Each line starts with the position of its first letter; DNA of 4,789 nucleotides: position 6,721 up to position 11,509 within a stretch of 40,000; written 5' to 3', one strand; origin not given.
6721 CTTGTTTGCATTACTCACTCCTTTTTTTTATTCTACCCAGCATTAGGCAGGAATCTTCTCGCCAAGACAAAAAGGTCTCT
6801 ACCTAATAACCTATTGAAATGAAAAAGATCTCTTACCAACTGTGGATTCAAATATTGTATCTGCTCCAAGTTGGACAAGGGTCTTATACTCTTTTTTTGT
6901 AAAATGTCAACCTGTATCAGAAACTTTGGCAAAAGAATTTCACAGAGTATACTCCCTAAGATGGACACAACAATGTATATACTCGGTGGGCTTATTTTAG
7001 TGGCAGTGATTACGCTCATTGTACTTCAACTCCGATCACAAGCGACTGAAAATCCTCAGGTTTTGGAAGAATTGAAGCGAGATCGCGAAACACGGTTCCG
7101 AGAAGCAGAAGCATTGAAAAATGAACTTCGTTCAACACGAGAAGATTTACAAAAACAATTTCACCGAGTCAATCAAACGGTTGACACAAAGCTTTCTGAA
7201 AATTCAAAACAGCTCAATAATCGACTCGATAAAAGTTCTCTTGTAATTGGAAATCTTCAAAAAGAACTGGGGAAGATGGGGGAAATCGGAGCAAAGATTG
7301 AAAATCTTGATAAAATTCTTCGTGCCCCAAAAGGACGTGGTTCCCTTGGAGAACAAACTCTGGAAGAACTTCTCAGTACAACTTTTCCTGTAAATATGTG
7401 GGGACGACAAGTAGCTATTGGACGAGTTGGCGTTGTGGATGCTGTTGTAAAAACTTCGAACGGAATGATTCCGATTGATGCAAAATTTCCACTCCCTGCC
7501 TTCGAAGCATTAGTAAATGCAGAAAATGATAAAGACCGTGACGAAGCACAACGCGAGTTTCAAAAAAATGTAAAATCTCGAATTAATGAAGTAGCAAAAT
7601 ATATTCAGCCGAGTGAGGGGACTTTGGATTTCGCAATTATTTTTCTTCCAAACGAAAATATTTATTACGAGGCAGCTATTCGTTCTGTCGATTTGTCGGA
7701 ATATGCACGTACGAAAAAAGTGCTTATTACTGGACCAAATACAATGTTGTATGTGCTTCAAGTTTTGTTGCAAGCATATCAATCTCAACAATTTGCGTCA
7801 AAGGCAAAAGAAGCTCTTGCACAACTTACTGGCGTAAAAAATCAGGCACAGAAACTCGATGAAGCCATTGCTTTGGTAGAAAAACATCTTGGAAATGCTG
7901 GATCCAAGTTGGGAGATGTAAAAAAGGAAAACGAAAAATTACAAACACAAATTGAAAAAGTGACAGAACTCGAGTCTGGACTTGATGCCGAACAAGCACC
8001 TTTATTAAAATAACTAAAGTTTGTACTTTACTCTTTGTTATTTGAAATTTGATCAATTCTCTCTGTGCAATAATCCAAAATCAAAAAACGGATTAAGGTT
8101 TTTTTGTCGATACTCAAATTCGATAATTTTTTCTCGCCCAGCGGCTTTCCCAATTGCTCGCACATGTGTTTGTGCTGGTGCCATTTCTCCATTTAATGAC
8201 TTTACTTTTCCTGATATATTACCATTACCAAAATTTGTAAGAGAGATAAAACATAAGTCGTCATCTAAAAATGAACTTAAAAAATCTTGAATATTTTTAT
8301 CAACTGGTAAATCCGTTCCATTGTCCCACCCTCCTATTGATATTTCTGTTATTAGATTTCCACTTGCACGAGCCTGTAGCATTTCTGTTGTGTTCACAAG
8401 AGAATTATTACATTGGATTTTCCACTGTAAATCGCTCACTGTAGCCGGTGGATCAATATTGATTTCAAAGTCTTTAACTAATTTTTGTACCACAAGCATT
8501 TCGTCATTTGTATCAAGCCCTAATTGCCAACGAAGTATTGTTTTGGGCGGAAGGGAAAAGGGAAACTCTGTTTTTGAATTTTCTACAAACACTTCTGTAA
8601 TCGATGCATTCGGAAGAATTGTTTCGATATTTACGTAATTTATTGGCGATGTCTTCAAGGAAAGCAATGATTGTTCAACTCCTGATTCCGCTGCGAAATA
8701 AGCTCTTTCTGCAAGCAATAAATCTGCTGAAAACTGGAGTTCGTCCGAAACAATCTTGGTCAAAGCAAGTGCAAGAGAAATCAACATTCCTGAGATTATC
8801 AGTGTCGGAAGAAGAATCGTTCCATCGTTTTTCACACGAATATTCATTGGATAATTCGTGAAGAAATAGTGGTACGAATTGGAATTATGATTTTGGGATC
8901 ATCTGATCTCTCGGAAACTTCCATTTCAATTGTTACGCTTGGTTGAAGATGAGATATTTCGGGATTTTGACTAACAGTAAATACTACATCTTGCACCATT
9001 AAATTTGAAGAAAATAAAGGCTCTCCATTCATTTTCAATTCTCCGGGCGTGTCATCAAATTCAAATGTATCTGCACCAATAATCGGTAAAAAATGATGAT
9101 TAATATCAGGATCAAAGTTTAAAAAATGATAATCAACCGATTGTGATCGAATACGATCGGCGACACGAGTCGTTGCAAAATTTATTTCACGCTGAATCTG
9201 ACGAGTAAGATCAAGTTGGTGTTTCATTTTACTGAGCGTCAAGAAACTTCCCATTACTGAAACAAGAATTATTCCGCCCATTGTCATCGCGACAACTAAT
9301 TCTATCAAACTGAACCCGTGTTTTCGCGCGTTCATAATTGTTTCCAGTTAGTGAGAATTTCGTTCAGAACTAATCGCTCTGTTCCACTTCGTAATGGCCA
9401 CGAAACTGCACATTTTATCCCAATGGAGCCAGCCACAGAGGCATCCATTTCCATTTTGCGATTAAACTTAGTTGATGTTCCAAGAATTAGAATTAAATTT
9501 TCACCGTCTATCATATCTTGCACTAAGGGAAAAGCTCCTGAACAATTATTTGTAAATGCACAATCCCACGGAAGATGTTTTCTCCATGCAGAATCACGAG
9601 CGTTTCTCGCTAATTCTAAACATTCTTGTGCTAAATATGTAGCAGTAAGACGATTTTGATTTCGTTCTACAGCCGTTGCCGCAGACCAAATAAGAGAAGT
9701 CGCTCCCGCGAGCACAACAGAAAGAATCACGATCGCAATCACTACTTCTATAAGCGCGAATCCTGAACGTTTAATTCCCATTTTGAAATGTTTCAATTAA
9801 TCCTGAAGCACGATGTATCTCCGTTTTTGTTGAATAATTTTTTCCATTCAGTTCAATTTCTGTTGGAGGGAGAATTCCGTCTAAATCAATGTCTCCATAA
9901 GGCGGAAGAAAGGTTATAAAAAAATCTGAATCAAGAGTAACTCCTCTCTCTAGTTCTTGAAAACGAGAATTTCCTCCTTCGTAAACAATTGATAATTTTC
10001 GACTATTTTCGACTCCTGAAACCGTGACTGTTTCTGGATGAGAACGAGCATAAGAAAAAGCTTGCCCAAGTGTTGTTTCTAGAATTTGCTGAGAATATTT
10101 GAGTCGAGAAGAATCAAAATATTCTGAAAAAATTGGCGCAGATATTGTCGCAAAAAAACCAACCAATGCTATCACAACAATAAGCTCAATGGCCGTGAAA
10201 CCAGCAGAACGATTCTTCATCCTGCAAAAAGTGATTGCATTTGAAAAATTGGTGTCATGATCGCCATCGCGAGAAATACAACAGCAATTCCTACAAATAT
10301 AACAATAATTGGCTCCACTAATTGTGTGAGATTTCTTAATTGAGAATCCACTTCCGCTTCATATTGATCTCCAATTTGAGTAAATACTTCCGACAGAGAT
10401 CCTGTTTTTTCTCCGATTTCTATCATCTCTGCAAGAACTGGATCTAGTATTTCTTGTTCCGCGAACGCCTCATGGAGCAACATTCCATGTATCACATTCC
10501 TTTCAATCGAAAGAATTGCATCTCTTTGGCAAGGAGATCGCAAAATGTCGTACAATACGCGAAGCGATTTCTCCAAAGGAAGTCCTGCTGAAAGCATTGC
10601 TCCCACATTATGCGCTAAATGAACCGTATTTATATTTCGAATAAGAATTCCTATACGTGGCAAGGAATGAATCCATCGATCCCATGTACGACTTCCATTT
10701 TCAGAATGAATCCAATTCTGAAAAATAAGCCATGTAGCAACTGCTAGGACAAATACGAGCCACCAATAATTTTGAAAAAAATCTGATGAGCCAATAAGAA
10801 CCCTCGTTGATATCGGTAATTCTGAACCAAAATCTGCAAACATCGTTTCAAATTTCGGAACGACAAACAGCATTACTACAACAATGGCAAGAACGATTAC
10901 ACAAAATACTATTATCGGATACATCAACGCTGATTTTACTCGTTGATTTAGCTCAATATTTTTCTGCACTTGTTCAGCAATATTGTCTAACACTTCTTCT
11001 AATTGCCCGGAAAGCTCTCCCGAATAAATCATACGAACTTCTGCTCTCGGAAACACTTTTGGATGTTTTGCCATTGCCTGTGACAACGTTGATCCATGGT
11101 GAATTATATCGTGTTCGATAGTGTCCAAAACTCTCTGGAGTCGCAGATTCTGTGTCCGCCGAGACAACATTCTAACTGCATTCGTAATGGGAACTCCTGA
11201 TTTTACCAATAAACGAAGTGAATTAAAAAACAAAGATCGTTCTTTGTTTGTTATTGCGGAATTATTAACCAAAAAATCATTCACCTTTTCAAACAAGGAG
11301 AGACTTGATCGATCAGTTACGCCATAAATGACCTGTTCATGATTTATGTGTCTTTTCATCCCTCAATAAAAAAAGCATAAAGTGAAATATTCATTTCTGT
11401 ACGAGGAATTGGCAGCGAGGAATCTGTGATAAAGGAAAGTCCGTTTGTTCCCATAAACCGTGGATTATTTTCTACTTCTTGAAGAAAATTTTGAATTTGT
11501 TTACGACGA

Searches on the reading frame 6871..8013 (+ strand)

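Call 77: search_protein_families(library=pfam, proteins=[window:6871-8013:+], max_evalue=0.001)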
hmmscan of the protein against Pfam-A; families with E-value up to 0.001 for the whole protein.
window:6871-8013:+ (380 aa): 3 families
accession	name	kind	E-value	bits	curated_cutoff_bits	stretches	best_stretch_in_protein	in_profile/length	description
PF02646.22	RmuC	-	9.7e-52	176.3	26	1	96-368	2-285/291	RmuC family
PF06103.16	DUF948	-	6e-05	23.6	37.2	1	41-115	11-87/89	Bacterial protein of unknown function (DUF948)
PF05377.16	FlaC_arch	-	0.00092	20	27.8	0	336-366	5-35/55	Flagella accessory protein C (FlaC)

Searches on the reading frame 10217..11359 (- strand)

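Call 77: search_protein_families(library=pfam, proteins=[window:10217-11359:-], max_evalue=0.001)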
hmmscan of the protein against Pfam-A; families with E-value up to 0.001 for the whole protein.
window:10217-11359:- (380 aa): 1 family
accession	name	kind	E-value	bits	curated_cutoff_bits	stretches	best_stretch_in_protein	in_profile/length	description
PF00482.28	T2SSF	-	1.6e-55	186.8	25.2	2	44-168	1-125/125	Type II secretion system (T2SS), protein F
